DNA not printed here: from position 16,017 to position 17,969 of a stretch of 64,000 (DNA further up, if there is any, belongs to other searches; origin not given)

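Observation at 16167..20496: Two chromatin-repressor-type genes arranged tail-to-tail 70 bp apart: SANT+GATA (MTA-like) and LSD1-type demethylase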

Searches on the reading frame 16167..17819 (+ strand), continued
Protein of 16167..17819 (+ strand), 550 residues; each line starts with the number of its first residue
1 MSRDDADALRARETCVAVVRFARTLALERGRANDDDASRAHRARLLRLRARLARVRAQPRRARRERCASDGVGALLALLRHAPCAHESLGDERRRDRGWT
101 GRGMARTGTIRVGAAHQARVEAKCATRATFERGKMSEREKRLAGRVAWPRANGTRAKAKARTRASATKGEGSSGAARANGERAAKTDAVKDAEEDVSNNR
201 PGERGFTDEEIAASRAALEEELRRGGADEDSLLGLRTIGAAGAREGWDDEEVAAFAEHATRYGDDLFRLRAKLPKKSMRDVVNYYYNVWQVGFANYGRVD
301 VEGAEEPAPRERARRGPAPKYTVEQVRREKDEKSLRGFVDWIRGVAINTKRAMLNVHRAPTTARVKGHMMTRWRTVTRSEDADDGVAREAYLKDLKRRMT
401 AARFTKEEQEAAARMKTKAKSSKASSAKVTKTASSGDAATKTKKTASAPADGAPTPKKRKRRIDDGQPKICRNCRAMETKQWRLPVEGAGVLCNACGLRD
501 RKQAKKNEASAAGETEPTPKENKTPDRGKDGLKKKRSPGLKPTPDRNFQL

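Call 43: predict_structure(alignment_id=A1)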
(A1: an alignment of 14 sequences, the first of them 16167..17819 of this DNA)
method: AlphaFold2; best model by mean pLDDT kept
length: 550 residues; sequences in the alignment: 14
mean_pLDDT: 40.6   pTM: 0.20
mean pLDDT of the five models: 40.6, 40.4, 39.7, 38.5, 38.5
residues with pLDDT >= 90: 0; 70-90: 9; 50-70: 123; < 50: 418
segments of 3 or more residues with pLDDT < 50: 1-3, 27-35, 48-208, 230-247, 295-388, 390-392, 398-401, 427-470, 477-492, 498-550
pLDDT, mean of each block of 10 residues (from residue 1): 52 55 46 47 50 35 31 36 28 29 26 27 28 37 37 30 28 29 30 29 42 55 57 42 45 58 62 62 59 44 28 30 40 43 42 33 30 31 44 49 58 70 51 32 31 30 35 51 39 51 45 33 30 33 33
secondary structure, 60 per line:
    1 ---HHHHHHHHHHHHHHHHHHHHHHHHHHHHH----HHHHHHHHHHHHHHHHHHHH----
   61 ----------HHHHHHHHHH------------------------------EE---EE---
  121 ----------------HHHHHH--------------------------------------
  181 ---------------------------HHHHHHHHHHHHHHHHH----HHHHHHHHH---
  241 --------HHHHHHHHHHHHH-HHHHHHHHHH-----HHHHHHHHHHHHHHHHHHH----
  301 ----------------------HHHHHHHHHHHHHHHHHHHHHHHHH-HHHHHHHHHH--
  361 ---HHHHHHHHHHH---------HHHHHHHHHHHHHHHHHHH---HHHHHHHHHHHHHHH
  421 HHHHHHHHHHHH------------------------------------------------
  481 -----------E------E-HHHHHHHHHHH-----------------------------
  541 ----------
elements in order: H4-32 H37-56 H71-80 H137-142 H208-224 H229-237 H249-261 H263-272 H278-296 H323-347 H349-358 H364-374 H384-402 H406-432 H501-511

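Call 44: search_protein_representatives(alignment_id=A1)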
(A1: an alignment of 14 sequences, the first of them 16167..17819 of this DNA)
Query: 14 sequences, 609 profile positions. Proteins with E-value up to 0.001 (for the whole library): 33; up to 1e-10: 14; up to 1e-30: 10. The best 33 are listed.
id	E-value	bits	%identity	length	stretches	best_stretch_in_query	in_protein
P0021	2.9e-280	947.9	-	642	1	1-609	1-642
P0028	5.5e-261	884.2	-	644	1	2-597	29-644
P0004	3.0e-200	683.6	-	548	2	162-609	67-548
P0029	7.4e-153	527.1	-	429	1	208-608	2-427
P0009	1.5e-150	519.4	-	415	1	228-609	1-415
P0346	1.1e-116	407.6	-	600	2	21-518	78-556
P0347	1.5e-108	380.7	-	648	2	163-597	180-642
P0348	6.9e-36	140.7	-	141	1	453-543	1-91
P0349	7.8e-36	140.5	-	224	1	1-107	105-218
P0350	1.9e-35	139.3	-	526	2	204-494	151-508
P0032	1.5e-27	113.2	-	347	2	162-272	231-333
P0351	2.6e-22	95.9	-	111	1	1-81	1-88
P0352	9.6e-21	90.7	-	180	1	1-126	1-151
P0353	3.9e-15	72.2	-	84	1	482-562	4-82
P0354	1.9e-07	46.8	-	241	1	333-397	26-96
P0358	4.5e-06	42.2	-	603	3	347-392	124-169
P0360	2.9e-05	39.6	-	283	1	318-415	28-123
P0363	6.9e-05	38.3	-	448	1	337-467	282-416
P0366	2.4e-04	36.6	-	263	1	249-395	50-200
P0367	2.4e-04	36.5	-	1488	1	323-399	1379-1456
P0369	3.8e-04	35.9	-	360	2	349-394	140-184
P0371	7.7e-04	34.9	-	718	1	320-455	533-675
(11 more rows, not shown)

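Call 45: search_protein_families(library=pfam, proteins=[P0350, P0358, P0363, P0366, P0367, P0369, P0371, P0346, P0347, P0360], max_evalue=0.01)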
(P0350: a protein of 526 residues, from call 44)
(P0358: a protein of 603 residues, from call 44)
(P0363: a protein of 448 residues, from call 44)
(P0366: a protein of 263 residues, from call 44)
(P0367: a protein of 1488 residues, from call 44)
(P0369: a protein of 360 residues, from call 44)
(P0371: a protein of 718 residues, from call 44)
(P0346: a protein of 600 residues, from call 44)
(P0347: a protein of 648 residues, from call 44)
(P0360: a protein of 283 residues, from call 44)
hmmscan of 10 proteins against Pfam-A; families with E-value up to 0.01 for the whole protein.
P0350 (526 aa): 1 family
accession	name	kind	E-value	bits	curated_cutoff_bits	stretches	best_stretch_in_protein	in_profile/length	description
PF00249.37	Myb_DNA-binding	-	0.00049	20.6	24.4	1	346-388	2-44/46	Myb-like DNA-binding domain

P0358 (603 aa): 4 families
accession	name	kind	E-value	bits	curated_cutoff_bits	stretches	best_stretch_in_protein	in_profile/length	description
PF00249.37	Myb_DNA-binding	-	9.2e-32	109.4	24.4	3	470-513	3-46/46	Myb-like DNA-binding domain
PF15963.11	Myb_DNA-bind_7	-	5.5e-12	45.8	31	1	467-511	7-51/88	Myb DNA-binding like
PF13921.12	Myb_DNA-bind_6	-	1.7e-11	44.5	22.9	2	129-175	1-48/60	Myb-like DNA-binding domain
PF25826.1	DUF7952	-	1.2e-08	35.6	33.4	1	129-179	1-51/131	Domain of unknown function (DUF7952)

P0363 (448 aa): 0 families

P0366 (263 aa): 3 families
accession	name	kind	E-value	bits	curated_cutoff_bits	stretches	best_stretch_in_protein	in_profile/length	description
PF01448.29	ELM2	-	3.2e-08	34.7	21.7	1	22-43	2-24/53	ELM2 domain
PF00249.37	Myb_DNA-binding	-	5.8e-08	33.2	24.4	1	157-200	3-46/46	Myb-like DNA-binding domain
PF25826.1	DUF7952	-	0.0012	19.5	33.4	1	158-210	1-54/131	Domain of unknown function (DUF7952)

P0367 (1488 aa): 0 families

P0369 (360 aa): 3 families
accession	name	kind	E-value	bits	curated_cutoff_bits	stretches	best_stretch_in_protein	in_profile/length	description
PF00249.37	Myb_DNA-binding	-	2.5e-09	37.6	24.4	2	285-327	4-46/46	Myb-like DNA-binding domain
PF25826.1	DUF7952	-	1.4e-07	32.1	33.4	1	285-344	1-62/131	Domain of unknown function (DUF7952)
PF15963.11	Myb_DNA-bind_7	-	0.00012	22.2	31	0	140-175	8-43/88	Myb DNA-binding like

P0371 (718 aa): 3 families
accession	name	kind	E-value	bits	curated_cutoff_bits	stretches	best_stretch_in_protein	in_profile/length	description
PF01388.27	ARID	-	1.3e-09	38.8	24.1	1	37-123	2-89/89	ARID/BRIGHT DNA binding domain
PF00249.37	Myb_DNA-binding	-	0.00038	21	24.4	1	559-602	2-44/46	Myb-like DNA-binding domain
PF13921.12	Myb_DNA-bind_6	-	0.0055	17.3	22.9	0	561-616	1-53/60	Myb-like DNA-binding domain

P0346 (600 aa): 1 family
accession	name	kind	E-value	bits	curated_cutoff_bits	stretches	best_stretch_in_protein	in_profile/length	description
PF00249.37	Myb_DNA-binding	-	0.0001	22.8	24.4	1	387-428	3-44/46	Myb-like DNA-binding domain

P0347 (648 aa): 1 family
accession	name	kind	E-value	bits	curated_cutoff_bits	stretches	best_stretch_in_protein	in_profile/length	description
PF00249.37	Myb_DNA-binding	-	0.0018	18.8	24.4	1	385-426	3-44/46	Myb-like DNA-binding domain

P0360 (283 aa): 1 family
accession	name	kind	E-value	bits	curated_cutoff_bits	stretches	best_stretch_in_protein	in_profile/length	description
PF25826.1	DUF7952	-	0.0017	19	33.4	1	58-100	1-42/131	Domain of unknown function (DUF7952)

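Call 47: search_protein_families(library=pfam, alignment_id=A1, max_evalue=5)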
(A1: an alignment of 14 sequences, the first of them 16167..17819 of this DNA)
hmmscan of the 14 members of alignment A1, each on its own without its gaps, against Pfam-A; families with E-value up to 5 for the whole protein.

A. member 1, window:16167-17819:+ (550 aa): 3 families
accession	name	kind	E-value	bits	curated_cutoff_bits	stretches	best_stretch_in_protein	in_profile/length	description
PF00320.33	GATA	-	7e-10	38.8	26.8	1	471-505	1-35/36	GATA zinc finger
PF00249.37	Myb_DNA-binding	-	0.0052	17.3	24.4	1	244-287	1-44/46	Myb-like DNA-binding domain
PF15963.11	Myb_DNA-bind_7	-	0.079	13.2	31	0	244-285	8-49/88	Myb DNA-binding like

B. families by the number of members that match (of 14 scanned): 12 families
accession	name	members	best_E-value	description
PF00249.37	Myb_DNA-binding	9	6e-05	Myb-like DNA-binding domain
PF01448.29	ELM2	5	0.017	ELM2 domain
PF15963.11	Myb_DNA-bind_7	4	0.079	Myb DNA-binding like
PF00320.33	GATA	3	5.9e-10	GATA zinc finger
PF04931.18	DNA_pol_phi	2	4.6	DNA polymerase phi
PF08595.16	RXT2_N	1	0.036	RXT2-like, N-terminal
PF25826.1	DUF7952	1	0.09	Domain of unknown function (DUF7952)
PF04609.17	MCR_C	1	0.23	Methyl-coenzyme M reductase operon protein C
PF00350.29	Dynamin_N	1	0.47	Dynamin family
PF17119.10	MMU163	1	1.1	Mitochondrial protein up-regulated during meiosis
PF23373.1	DUF7093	1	1.2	Family of unknown function (DUF7093)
PF18082.7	NAT_N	1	4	N-acyltransferase N-terminal domain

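Call 53: find_encoding_contigs(protein=P0350, flank=10000, max_places=3)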
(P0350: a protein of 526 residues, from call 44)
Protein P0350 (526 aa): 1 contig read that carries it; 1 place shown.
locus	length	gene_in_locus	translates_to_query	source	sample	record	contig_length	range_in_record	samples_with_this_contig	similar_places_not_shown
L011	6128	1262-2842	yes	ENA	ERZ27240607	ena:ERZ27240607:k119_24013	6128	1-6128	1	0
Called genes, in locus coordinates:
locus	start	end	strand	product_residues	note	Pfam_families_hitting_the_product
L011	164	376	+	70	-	-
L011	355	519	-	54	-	-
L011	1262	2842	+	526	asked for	-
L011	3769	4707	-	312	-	PF07819:PGAP1 (weak)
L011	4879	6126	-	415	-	?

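Call 55: list_cluster_members(proteins=[P0350, P0244, P0239, P0240, P0346, P0347, P0363, P0371, P0016, P0229])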
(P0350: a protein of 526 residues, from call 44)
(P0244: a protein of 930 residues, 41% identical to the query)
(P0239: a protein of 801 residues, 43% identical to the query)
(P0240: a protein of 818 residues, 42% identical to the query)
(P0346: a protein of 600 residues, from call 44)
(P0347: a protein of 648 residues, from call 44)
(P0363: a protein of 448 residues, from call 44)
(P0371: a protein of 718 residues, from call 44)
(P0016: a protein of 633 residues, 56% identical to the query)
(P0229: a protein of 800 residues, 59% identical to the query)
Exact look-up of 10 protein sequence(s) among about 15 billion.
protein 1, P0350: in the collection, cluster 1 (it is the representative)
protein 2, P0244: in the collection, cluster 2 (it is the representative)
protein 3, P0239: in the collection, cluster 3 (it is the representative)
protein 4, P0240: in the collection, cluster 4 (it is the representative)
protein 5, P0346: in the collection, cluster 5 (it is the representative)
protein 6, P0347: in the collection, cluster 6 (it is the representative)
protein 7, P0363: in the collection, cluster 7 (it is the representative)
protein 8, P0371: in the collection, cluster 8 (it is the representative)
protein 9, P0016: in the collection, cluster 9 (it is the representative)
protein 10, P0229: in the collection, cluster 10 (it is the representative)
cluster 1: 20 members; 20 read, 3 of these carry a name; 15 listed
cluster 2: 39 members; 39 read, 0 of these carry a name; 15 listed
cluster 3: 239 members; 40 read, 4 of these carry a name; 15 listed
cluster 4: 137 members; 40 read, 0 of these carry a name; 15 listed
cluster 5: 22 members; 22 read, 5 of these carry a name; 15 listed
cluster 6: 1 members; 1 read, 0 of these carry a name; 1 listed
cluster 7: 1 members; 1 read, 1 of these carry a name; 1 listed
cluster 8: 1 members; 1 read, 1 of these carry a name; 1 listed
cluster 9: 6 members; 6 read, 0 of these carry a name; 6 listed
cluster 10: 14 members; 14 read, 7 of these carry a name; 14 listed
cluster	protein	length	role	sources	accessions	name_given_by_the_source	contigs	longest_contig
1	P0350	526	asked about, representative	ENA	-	-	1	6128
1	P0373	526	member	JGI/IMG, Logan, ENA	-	hypothetical protein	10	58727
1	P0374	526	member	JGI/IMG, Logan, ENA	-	hypothetical protein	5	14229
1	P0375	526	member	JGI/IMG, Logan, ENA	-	hypothetical protein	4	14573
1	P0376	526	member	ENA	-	-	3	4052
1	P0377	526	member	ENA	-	-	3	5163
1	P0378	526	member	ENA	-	-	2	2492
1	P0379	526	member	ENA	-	-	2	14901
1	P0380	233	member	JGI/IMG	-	-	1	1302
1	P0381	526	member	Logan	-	-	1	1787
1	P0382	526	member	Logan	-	-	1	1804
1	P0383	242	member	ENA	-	-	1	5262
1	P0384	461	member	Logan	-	-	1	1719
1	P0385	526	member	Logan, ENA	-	-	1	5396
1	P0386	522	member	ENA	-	-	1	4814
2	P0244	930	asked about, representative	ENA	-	-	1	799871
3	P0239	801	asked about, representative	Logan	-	-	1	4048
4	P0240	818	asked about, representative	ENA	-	-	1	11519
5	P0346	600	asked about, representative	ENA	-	-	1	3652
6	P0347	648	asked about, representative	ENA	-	-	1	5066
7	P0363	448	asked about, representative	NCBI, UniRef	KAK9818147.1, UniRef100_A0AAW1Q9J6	hypothetical protein WJX72_007802 [[Myrmecia] bisecta] | SANT domain-containing protein n=1 Tax=[Myrmecia] bisecta TaxID=41462 ...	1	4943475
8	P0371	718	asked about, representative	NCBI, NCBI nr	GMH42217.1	hypothetical protein BSKO_10136 [Bryopsis sp. KO-2023]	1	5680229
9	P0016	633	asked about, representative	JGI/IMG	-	-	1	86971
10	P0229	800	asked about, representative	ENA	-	-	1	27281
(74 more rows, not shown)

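Call 63: find_related_loci(query=A1, collection=metagenome_contigs, flank=6000)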
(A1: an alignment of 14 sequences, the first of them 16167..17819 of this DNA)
Query A1 (550 aa) in metagenome_contigs; peptide patterns used: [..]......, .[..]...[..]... (x = any residue, [..] = any of these).
237 stretches matched a pattern; 64 encode a relative of the query (tblastn E <= 1e-3); 64 distinct loci.
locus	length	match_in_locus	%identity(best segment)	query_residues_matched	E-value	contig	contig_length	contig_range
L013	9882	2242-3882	96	3-550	0e+0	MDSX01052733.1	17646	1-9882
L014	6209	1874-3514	96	3-550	0e+0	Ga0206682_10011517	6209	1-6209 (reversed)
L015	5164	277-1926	94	1-550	0e+0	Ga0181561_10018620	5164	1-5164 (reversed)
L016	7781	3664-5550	64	9-550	0e+0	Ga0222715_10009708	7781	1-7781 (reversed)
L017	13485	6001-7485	55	12-420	7e-107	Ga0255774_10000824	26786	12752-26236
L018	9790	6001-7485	56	12-420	5e-107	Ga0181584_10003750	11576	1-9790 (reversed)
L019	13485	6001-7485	55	12-420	1e-106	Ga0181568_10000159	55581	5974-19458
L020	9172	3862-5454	51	12-436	9e-104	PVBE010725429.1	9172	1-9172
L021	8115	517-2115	51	12-436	5e-103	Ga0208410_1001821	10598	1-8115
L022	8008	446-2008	52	2-416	2e-102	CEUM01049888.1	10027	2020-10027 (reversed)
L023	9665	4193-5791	51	12-436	2e-102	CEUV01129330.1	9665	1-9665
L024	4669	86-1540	45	10-408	6e-102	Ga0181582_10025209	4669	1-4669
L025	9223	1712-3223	46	12-412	4e-81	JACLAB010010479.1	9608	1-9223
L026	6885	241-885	64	206-416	1e-80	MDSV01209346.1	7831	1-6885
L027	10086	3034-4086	46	69-412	2e-79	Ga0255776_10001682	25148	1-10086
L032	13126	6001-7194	42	40-395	3e-78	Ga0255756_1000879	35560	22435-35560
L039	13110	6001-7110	27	105-400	1e-20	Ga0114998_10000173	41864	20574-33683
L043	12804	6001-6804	30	165-403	1e-19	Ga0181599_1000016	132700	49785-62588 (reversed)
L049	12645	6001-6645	29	209-404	2e-18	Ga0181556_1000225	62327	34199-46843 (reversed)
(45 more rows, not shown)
